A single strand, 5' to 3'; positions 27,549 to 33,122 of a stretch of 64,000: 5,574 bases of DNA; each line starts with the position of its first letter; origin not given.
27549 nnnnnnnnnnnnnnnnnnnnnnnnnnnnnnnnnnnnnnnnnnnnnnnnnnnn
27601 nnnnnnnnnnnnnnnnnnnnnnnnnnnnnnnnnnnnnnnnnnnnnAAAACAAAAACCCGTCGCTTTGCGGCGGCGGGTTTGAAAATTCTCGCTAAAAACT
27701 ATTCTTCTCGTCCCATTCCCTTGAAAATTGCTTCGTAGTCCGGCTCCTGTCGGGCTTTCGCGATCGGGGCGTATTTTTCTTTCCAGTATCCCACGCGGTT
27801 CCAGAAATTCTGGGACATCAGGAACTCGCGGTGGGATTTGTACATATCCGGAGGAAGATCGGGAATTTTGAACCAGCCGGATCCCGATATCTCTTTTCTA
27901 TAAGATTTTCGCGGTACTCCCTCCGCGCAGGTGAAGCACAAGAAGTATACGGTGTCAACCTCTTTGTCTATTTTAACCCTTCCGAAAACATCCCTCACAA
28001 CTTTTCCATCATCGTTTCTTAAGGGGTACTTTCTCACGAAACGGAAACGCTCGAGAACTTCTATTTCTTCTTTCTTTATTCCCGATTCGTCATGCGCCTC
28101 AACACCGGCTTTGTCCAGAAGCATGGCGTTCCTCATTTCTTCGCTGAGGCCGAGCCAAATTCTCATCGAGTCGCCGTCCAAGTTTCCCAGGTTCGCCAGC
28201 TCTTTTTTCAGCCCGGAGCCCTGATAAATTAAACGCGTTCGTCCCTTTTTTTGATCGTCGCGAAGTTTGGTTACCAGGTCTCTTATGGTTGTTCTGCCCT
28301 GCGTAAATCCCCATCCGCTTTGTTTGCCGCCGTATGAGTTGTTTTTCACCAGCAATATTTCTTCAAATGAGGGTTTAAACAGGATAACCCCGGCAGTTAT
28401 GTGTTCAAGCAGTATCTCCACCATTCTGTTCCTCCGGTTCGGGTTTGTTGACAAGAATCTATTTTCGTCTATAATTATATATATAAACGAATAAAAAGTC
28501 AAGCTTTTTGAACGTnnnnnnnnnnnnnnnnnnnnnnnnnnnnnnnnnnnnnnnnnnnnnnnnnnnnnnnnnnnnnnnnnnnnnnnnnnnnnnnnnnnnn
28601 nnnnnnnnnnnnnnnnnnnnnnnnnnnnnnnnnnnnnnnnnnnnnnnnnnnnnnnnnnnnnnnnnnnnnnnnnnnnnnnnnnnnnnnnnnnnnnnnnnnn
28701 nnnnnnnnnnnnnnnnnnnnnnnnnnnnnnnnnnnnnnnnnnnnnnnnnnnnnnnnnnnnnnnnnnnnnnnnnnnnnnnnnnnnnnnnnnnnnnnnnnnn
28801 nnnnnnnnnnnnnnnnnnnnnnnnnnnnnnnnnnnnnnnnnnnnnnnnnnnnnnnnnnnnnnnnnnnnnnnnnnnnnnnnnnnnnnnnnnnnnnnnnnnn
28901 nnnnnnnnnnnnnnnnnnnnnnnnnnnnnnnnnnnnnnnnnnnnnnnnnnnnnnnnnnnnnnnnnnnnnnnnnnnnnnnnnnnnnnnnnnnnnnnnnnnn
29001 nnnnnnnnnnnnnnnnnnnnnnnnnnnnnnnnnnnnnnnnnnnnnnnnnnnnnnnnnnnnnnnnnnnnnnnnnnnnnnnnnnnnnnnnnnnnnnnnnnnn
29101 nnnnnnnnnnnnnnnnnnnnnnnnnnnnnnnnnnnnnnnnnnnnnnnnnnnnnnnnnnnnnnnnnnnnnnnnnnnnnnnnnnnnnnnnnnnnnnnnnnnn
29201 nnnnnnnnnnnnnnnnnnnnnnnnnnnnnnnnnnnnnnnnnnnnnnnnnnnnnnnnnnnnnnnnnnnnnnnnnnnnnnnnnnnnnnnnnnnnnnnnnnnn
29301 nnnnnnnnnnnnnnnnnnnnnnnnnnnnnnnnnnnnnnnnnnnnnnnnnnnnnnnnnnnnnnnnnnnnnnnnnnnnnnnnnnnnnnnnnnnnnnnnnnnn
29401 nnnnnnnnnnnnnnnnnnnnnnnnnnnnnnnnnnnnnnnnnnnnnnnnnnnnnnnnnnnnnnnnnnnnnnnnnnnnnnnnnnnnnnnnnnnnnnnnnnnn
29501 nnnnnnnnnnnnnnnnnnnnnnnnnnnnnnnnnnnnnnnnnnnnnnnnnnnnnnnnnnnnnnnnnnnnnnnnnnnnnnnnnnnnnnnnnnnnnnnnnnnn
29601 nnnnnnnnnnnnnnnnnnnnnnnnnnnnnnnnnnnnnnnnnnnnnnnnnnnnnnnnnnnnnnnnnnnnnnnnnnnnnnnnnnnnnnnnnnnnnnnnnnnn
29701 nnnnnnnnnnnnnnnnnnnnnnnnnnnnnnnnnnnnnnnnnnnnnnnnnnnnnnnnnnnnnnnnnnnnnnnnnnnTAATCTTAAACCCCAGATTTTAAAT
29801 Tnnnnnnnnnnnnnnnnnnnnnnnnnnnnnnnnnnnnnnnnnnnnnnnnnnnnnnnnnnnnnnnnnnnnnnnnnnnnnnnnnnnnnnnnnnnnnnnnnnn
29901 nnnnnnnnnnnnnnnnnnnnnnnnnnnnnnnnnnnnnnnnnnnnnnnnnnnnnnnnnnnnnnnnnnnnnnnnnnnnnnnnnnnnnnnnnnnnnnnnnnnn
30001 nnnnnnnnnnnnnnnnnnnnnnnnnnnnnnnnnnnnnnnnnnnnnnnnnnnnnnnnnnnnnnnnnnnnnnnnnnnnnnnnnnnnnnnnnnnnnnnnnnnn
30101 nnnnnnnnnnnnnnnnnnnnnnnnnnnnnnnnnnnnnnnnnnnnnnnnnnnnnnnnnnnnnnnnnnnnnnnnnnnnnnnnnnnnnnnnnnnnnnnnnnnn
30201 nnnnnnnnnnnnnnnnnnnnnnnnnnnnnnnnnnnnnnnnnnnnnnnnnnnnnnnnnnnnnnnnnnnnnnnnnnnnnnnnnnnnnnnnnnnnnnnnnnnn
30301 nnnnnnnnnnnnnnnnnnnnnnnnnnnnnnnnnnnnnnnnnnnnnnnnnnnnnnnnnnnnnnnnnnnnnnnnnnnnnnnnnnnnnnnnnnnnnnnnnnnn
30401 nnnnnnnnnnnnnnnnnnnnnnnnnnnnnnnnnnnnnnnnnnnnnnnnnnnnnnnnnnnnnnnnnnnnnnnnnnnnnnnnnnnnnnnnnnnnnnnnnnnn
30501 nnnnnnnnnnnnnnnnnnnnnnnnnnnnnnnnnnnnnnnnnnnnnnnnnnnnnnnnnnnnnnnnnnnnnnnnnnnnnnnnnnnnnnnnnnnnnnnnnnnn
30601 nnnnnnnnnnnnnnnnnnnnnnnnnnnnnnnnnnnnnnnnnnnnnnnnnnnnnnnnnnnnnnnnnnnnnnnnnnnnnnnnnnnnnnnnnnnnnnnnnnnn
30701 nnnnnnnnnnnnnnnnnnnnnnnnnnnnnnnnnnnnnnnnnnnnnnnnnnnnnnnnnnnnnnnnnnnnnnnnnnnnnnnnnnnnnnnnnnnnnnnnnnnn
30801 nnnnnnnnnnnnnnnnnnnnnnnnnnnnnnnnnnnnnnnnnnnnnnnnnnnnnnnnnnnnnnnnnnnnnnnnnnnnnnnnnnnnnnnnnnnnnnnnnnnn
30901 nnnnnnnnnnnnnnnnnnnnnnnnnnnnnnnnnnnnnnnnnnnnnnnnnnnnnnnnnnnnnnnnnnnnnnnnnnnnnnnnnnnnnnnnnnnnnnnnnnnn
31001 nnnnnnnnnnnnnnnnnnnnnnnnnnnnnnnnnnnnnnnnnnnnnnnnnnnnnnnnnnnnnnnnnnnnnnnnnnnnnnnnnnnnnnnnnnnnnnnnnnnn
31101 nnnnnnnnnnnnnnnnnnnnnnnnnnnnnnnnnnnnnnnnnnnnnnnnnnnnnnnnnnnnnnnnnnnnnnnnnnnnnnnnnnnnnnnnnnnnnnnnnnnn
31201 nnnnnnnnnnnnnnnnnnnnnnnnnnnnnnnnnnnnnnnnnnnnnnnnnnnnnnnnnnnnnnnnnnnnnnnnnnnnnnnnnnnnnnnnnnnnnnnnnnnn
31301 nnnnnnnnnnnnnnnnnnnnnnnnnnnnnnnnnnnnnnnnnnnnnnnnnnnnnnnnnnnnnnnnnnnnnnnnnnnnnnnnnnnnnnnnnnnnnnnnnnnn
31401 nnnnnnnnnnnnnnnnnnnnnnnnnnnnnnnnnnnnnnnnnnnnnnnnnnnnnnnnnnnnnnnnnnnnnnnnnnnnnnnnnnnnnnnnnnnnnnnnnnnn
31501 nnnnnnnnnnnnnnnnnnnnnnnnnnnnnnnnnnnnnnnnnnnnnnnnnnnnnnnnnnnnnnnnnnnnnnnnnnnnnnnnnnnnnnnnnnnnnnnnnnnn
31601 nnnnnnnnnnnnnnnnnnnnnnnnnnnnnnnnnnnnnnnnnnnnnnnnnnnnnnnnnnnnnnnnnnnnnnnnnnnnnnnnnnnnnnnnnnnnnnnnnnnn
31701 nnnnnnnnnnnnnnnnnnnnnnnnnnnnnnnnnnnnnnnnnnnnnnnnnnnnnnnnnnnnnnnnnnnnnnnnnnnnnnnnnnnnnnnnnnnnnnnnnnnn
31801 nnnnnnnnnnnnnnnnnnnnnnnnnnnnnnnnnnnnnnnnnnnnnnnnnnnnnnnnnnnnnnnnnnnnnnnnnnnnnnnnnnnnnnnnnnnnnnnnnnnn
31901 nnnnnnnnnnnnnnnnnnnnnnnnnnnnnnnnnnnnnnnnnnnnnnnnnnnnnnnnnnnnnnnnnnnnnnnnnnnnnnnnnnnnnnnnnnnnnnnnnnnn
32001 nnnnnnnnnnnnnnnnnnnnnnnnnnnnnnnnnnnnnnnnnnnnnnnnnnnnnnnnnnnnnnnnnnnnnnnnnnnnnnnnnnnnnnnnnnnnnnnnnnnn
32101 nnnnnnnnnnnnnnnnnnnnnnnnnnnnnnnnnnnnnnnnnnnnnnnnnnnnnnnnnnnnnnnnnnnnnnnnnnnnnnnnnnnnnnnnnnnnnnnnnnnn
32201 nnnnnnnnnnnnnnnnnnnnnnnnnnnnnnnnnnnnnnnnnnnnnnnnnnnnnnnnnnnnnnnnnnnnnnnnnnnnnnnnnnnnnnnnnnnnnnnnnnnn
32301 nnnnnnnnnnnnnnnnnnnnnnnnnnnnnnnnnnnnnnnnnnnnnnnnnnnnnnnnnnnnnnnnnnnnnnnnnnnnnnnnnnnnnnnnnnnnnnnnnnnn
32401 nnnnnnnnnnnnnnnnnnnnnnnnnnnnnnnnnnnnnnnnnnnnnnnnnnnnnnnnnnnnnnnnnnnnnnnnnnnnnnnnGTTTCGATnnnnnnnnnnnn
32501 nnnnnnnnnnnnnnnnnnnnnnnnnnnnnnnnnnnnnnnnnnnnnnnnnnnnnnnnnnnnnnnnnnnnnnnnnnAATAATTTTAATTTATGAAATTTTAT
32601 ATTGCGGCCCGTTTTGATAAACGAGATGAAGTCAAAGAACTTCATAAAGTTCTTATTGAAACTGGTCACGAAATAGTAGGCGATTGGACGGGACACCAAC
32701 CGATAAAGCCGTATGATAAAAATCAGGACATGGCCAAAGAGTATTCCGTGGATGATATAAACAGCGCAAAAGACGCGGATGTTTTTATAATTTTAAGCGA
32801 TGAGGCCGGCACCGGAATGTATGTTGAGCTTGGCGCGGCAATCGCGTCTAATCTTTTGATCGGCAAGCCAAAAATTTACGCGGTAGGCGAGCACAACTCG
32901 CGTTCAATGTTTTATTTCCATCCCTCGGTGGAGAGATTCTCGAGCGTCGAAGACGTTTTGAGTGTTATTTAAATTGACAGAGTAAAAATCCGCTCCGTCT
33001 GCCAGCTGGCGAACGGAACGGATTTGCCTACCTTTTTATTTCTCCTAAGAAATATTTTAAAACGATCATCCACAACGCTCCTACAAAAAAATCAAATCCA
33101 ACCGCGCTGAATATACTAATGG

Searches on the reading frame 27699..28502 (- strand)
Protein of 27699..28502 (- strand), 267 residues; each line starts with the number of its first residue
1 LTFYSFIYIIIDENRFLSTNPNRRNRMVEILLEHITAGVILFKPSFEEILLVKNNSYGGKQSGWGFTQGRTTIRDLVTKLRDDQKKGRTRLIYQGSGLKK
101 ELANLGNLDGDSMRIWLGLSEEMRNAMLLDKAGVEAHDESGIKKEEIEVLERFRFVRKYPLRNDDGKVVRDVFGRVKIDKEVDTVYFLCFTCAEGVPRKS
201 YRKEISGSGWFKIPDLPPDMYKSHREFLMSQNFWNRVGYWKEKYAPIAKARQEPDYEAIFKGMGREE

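Call 41: search_protein_families(library=pfam, proteins=[window:27699-28502:-], max_evalue=0.01)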
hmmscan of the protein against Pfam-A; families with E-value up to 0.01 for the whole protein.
window:27699-28502:- (267 aa): 1 family
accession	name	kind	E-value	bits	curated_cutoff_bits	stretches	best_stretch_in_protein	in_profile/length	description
PF00293.34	NUDIX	-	3.7e-05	24.2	21.1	1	135-228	51-131/134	NUDIX domain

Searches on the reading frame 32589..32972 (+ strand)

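Call 41: search_protein_families(library=pfam, proteins=[window:32589-32972:+], max_evalue=0.01)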
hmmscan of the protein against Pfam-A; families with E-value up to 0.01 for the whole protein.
window:32589-32972:+ (127 aa): 1 family
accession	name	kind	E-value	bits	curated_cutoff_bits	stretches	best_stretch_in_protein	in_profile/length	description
PF05014.21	Nuc_deoxyrib_tr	-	0.00049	20.6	28.8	1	4-89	2-91/117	Nucleoside 2-deoxyribosyltransferase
